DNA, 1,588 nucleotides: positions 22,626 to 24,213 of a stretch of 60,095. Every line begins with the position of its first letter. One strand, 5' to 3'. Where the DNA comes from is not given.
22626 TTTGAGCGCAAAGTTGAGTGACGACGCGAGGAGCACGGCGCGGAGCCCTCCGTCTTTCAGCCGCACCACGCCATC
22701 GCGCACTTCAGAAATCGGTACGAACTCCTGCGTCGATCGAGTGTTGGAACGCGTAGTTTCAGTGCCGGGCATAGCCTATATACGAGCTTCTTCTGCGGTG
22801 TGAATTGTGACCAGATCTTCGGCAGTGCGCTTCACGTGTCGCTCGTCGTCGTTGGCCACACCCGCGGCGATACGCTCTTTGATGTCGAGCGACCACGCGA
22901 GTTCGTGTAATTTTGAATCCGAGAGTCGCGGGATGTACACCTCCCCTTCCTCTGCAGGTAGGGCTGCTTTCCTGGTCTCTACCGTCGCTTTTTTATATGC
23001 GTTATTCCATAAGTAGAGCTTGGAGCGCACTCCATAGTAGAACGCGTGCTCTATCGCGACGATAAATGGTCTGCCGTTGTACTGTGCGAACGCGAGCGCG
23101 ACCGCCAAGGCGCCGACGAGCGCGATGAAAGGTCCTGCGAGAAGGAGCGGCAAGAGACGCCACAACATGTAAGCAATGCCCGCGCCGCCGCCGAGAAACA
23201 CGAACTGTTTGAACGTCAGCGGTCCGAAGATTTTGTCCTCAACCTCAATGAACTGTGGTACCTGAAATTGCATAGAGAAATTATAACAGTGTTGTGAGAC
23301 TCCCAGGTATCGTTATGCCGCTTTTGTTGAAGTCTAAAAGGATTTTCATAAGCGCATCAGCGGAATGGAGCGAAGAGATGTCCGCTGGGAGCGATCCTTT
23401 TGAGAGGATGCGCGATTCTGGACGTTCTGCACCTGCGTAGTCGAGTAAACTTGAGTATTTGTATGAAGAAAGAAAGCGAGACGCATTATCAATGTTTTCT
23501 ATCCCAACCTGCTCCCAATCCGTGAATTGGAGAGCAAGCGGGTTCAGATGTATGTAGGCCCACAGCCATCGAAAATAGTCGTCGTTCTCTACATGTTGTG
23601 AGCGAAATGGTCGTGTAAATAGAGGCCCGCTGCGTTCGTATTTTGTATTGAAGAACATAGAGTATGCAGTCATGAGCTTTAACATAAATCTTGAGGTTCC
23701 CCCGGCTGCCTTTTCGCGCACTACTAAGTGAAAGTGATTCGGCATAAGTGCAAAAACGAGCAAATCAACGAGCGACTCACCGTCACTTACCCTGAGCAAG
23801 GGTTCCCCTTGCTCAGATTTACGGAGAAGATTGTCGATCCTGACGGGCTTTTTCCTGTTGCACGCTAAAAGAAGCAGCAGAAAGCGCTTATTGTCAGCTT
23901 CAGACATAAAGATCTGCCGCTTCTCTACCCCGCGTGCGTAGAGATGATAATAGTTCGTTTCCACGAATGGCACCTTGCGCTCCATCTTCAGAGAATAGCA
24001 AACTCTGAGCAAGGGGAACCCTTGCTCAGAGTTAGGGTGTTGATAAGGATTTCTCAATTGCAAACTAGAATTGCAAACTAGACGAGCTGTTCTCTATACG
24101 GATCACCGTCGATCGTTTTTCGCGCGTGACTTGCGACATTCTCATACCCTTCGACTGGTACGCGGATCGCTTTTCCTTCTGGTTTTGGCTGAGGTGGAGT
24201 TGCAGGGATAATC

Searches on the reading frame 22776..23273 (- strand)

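Call 33: search_protein_families(library=pfam, proteins=[window:22776-23273:-], max_evalue=0.01)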
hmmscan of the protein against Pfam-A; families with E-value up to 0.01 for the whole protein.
window:22776-23273:- (165 aa): 1 family
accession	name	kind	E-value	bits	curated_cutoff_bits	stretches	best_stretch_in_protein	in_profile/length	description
PF12666.12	PrgI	-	1.2e-10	42.2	27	1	9-87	6-83/91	PrgI family protein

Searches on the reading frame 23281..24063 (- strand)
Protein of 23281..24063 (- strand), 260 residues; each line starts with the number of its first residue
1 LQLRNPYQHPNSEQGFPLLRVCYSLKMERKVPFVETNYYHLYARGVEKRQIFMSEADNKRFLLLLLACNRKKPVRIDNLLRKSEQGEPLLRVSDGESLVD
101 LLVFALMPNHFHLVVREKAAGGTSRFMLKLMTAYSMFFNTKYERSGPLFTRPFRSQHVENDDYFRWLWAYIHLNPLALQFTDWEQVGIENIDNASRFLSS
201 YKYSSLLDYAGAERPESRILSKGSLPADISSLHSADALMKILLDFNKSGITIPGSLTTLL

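Call 73: search_protein_families(library=pfam, proteins=[window:23281-24063:-], max_evalue=1)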
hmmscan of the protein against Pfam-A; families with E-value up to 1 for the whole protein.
window:23281-24063:- (260 aa): 1 family
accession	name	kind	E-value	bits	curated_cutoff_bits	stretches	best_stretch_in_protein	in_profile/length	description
PF01797.21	Y1_Tnp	-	1.7e-05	25.4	23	1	97-172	39-119/121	Transposase IS200 like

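Call 78: find_related_loci(query=window:23284-23985:-, collection=genome_contigs, flank=10000)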
Query window:23284-23985:- (234 aa) in genome_contigs; peptide patterns used: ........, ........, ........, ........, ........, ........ (x = any residue, [..] = any of these).
62 stretches matched a pattern; 2 encode a relative of the query (tblastn E <= 1e-3); 2 distinct loci.
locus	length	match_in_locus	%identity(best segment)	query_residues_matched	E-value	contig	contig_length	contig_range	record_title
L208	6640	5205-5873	44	1-222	4e-58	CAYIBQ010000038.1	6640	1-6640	MAG TPA_asm: uncultured Candidatus Saccharibacteria bacterium isolate ERP119705_co1_646 genome assembly, contig: NODE_18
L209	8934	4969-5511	51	1-183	3e-56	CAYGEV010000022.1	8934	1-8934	MAG TPA_asm: uncultured Candidatus Saccharibacteria bacterium isolate ERP113451_co3_20 genome assembly, contig: NODE_672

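Call 85: find_related_loci(query=A2, collection=genome_contigs, flank=6000)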
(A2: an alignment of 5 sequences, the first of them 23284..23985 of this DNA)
Query A2 (234 aa) in genome_contigs; peptide patterns used: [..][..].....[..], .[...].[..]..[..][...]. (x = any residue, [..] = any of these).
599 stretches matched a pattern (row limit reached: there are more); 565 encode a relative of the query (tblastn E <= 1e-3); the best 80 are kept; 80 distinct loci.
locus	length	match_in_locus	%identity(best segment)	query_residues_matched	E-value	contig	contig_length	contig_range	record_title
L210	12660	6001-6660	47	1-226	3e-66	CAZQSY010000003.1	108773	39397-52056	MAG TPA_asm: uncultured Candidatus Saccharibacteria bacterium isolate SRP329715_co1_6 genome assembly, contig: NODE_175_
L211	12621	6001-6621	44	1-206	2e-60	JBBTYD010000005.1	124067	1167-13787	MAG: Patescibacteria group bacterium isolate H43-bin168_1 H43_bin168_1_000000000005, whole genome shotgun sequence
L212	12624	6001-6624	46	1-214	3e-60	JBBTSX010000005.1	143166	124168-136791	MAG: Patescibacteria group bacterium isolate H41-bin036_1 H41_bin036_1_000000000005, whole genome shotgun sequence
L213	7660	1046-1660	45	1-200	1e-59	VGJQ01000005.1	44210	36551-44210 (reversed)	MAG: Candidatus Kaiserbacteria bacterium isolate M_DeepCast_65m_m1_095 M_DeepCast_65m_m1_095_Ga0194120_10001397, whole g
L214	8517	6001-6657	44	1-219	2e-58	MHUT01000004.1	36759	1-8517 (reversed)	MAG: Candidatus Yonathbacteria bacterium RIFCSPHIGHO2_02_FULL_44_14 rifcsphigho2_02_scaffold_1432, whole genome shotgun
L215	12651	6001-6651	46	1-222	2e-58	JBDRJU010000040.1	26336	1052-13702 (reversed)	MAG: bacterium isolate MEGAHIT-group-1.670 k141_11741673, whole genome shotgun sequence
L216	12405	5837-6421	47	1-200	1e-57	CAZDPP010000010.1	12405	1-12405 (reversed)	MAG TPA_asm: uncultured Candidatus Saccharibacteria bacterium isolate SRP278252_co2_802 genome assembly, contig: NODE_10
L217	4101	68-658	48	1-200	2e-57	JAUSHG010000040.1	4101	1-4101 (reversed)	MAG: bacterium isolate E14_metabat.bin.176_sub E14_k141_1260521, whole genome shotgun sequence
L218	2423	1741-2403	42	1-226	1e-57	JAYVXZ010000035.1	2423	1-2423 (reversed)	MAG: Candidatus Adlerbacteria bacterium isolate GL85_DN_metabinner_53 GL85_DN_metabinner_53_34, whole genome shotgun seq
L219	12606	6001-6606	48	1-205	3e-56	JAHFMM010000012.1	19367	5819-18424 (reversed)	MAG: bacterium isolate nzgw457 NODE_1644_length_19368_cov_6.235361, whole genome shotgun sequence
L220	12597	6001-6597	43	3-205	4e-56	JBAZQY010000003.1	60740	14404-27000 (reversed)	MAG: Candidatus Paceibacterota bacterium isolate SO_2017_GW1_135 NODE_2688_length_60740_cov_2.477026_OW334_2017, whole g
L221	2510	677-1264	43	3-200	9e-57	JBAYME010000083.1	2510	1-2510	MAG: Candidatus Paceibacterota bacterium isolate SO_2016_LW1_32 scaffold92962_LW64-88_2016, whole genome shotgun sequenc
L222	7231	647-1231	44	1-200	9e-56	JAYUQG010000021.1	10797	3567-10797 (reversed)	MAG: bacterium isolate GL114_DN_metabat_102 GL114_DN_metabat_102_20, whole genome shotgun sequence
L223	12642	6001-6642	43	1-219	2e-55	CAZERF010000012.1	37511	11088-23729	MAG TPA_asm: uncultured Candidatus Saccharibacteria bacterium isolate binchicken_co245_337 genome assembly, contig: NODE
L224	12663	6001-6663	42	1-221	2e-54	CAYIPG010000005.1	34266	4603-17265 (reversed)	MAG TPA_asm: uncultured Candidatus Saccharibacteria bacterium isolate ERP119705_co3_289 genome assembly, contig: NODE_13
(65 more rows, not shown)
